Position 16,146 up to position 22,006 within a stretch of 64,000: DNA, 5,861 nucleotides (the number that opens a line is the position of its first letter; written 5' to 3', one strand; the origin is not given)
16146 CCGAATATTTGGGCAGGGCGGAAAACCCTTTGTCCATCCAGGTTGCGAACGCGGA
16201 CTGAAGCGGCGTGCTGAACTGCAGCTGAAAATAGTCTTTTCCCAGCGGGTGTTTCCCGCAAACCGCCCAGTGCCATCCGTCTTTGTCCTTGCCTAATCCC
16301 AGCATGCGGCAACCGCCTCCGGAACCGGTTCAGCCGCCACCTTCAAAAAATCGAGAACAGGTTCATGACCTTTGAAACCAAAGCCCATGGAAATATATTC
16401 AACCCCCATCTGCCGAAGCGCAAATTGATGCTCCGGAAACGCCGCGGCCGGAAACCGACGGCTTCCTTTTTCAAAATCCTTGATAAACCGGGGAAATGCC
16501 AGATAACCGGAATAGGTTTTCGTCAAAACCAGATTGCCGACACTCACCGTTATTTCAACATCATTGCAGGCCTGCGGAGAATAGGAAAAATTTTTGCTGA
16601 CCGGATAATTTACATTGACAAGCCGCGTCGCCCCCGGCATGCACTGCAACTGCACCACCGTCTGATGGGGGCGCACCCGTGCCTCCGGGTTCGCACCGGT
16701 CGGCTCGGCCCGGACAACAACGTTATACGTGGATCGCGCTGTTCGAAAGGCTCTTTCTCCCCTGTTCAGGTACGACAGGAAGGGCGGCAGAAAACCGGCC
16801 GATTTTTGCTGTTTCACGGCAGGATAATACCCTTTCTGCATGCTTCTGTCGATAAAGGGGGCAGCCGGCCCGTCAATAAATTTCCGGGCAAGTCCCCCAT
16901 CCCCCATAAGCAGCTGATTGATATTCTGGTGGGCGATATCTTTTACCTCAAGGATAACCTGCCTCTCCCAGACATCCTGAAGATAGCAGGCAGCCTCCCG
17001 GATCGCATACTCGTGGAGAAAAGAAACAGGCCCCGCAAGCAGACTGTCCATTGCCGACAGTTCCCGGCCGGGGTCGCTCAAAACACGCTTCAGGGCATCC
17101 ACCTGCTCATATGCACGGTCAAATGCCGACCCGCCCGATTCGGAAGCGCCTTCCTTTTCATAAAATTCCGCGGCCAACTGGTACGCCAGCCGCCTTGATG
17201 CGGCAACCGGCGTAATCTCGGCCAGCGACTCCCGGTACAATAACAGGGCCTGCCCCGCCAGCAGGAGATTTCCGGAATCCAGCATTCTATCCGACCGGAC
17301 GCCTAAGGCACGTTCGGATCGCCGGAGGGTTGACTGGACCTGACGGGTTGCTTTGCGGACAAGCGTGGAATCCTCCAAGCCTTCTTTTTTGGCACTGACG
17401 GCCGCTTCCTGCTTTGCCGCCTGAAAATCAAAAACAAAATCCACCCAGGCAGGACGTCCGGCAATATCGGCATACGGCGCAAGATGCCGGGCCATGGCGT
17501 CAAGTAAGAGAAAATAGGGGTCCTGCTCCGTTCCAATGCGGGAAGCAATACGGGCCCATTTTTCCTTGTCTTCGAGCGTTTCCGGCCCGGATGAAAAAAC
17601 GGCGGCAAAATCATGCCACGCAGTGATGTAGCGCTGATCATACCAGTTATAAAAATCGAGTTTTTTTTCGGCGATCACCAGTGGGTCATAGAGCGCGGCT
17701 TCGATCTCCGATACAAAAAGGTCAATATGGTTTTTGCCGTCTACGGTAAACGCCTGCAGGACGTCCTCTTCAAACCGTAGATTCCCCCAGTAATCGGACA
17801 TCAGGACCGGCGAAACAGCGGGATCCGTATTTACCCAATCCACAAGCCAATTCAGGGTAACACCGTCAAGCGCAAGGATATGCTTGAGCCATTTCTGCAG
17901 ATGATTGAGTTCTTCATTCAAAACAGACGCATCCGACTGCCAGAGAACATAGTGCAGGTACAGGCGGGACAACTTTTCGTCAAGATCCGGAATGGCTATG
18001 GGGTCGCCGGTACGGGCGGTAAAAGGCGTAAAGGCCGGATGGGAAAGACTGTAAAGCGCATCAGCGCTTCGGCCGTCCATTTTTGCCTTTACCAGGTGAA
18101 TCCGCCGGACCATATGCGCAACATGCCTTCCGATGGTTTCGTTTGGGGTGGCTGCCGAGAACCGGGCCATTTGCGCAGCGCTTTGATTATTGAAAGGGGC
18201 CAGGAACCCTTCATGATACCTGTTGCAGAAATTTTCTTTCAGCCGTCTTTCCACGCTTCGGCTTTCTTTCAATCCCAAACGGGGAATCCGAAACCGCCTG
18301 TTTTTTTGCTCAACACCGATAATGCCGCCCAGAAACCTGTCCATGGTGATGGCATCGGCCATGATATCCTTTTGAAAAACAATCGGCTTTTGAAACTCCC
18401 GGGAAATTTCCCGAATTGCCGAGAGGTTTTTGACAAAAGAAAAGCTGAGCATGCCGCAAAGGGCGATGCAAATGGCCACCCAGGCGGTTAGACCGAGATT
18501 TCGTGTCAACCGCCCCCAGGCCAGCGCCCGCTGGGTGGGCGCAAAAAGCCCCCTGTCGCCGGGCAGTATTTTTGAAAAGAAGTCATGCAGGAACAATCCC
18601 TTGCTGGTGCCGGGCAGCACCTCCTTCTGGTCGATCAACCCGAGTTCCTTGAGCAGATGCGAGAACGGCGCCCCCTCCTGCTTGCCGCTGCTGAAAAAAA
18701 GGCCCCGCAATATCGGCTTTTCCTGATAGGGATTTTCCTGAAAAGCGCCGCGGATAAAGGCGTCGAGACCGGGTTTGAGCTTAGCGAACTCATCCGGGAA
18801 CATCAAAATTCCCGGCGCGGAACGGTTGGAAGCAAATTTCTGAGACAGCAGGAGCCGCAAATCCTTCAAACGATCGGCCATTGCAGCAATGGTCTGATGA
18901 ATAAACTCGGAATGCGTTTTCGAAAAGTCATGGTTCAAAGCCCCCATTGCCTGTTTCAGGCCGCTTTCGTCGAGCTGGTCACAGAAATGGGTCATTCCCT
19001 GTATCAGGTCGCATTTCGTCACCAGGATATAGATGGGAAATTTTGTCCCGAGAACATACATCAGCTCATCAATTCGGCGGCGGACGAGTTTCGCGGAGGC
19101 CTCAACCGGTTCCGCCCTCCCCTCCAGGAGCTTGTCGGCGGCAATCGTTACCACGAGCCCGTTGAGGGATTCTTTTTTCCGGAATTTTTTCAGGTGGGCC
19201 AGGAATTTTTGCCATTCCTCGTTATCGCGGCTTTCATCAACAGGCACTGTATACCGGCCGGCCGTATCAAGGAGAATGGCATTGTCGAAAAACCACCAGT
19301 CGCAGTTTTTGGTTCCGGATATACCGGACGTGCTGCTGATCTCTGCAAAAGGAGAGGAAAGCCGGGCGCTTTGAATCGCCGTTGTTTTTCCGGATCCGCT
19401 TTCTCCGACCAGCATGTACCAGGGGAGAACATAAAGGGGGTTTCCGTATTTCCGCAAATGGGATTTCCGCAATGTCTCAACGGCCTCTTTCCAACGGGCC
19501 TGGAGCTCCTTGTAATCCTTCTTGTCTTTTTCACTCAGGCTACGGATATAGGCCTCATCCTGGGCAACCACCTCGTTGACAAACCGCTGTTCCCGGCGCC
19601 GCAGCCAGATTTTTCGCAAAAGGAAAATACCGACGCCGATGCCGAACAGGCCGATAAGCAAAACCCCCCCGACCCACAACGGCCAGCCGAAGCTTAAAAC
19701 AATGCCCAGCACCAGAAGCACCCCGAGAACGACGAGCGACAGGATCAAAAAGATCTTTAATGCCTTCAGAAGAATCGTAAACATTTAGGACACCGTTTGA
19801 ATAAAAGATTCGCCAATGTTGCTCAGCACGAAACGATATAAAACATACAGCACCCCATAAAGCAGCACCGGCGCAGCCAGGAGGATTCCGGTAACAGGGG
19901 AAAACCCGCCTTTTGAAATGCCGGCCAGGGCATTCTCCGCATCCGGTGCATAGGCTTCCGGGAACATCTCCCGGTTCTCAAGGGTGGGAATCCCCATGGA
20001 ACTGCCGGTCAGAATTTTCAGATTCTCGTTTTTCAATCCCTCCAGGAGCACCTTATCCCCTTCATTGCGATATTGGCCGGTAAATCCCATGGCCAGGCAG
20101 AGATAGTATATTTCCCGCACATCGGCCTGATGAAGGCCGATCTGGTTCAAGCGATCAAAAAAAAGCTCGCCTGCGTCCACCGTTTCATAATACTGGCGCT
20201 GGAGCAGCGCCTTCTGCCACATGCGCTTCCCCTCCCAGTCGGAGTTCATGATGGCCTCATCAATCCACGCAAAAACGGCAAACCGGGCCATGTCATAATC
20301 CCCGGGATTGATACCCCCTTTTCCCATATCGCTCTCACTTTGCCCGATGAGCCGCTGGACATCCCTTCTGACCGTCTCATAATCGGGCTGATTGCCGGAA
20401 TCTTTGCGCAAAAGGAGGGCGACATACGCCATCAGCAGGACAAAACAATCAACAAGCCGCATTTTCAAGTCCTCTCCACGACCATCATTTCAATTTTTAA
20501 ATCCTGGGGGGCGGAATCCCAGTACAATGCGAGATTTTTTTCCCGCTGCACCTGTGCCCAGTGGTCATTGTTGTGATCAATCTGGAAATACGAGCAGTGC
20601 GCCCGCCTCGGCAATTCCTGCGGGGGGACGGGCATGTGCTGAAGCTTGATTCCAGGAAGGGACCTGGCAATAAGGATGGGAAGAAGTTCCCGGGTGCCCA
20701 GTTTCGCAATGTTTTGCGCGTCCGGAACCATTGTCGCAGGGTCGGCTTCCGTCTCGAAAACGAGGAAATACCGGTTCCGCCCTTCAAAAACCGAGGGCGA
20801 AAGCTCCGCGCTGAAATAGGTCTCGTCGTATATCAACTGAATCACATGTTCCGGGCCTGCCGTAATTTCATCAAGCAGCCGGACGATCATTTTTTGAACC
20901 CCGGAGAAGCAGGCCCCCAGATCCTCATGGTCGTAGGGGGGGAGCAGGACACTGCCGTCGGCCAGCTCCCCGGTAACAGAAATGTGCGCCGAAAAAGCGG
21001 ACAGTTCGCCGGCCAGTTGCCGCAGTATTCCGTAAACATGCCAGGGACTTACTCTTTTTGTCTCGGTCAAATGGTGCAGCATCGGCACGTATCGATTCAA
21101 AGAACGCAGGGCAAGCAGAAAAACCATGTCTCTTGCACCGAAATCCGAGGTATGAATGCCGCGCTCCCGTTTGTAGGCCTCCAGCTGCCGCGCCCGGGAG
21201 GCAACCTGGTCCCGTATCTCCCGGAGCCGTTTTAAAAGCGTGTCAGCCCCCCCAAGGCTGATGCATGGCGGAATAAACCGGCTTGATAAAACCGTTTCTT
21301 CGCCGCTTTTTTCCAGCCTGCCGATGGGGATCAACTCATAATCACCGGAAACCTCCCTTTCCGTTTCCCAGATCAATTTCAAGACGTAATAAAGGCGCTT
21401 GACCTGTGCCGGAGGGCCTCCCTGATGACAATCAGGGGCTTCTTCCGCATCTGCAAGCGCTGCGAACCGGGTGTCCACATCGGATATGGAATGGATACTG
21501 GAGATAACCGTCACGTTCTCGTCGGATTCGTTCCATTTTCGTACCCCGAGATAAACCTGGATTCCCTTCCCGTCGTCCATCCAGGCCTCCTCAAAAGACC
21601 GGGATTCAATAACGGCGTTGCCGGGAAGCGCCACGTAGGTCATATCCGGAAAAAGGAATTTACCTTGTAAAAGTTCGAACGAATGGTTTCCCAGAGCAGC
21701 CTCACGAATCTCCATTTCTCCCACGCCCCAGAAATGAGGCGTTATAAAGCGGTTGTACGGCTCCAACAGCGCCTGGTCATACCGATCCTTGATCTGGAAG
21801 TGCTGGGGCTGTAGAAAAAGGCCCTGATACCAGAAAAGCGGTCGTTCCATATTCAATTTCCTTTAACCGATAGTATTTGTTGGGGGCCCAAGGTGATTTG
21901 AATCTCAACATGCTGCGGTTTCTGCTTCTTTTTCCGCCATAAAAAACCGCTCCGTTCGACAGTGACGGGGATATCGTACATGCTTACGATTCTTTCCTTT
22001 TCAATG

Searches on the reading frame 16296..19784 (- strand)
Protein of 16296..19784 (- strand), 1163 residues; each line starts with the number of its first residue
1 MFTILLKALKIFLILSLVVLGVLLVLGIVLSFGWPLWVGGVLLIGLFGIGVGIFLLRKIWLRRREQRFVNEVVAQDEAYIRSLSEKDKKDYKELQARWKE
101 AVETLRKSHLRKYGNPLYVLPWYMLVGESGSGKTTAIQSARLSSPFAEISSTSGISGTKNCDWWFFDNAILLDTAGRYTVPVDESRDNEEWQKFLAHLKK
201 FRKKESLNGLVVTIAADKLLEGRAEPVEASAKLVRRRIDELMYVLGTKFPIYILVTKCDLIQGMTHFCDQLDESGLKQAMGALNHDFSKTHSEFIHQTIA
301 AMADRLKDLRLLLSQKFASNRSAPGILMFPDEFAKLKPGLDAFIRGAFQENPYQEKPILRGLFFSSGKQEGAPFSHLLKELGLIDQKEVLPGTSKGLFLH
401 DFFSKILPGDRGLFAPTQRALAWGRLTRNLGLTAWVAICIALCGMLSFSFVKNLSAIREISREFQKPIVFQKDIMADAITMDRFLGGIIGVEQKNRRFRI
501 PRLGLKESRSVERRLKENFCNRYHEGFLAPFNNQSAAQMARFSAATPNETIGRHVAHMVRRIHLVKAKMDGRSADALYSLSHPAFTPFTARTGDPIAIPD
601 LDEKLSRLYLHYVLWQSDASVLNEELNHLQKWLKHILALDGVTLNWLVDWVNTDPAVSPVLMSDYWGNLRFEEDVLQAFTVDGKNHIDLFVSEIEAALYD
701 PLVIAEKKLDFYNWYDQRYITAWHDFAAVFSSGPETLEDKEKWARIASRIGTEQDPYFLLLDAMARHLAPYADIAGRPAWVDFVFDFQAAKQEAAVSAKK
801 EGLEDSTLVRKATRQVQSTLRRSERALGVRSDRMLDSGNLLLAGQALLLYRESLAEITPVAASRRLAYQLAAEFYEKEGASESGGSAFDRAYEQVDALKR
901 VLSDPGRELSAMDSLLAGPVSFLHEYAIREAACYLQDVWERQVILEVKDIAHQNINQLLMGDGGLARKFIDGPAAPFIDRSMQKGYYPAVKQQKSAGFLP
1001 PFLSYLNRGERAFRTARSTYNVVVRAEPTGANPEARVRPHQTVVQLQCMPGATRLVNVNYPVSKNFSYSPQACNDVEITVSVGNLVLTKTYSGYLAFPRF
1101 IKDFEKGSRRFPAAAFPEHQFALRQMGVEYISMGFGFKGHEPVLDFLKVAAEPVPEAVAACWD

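Call 81: search_protein_families(library=pfam, proteins=[window:16296-19784:-], max_evalue=0.001)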
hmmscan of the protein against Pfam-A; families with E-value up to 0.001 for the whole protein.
window:16296-19784:- (1163 aa): 1 family
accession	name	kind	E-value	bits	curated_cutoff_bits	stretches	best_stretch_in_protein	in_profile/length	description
PF14331.11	IcmF-related_N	-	4.4e-65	220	25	1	185-435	2-259/259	IcmF-related N-terminal domain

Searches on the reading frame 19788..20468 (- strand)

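Call 81: search_protein_families(library=pfam, proteins=[window:19788-20468:-], max_evalue=0.001)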
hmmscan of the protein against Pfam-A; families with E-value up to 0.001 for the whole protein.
window:19788-20468:- (227 aa): 1 family
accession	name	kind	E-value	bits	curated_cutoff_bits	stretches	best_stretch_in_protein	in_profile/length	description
PF09850.14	DotU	-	2.4e-39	135.5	27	1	5-213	2-204/205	Type VI secretion system protein DotU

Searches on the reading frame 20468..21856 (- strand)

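Call 82: search_protein_families(library=pfam, proteins=[window:20468-21856:-], max_evalue=0.001)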
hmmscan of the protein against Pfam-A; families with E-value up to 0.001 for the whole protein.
window:20468-21856:- (463 aa): 1 family
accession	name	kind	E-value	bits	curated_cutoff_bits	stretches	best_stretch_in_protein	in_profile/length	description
PF05936.17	T6SS_VasE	-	4.4e-112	375.4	23.4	1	19-460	1-429/429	Bacterial Type VI secretion, VC_A0110, EvfL, ImpJ, VasE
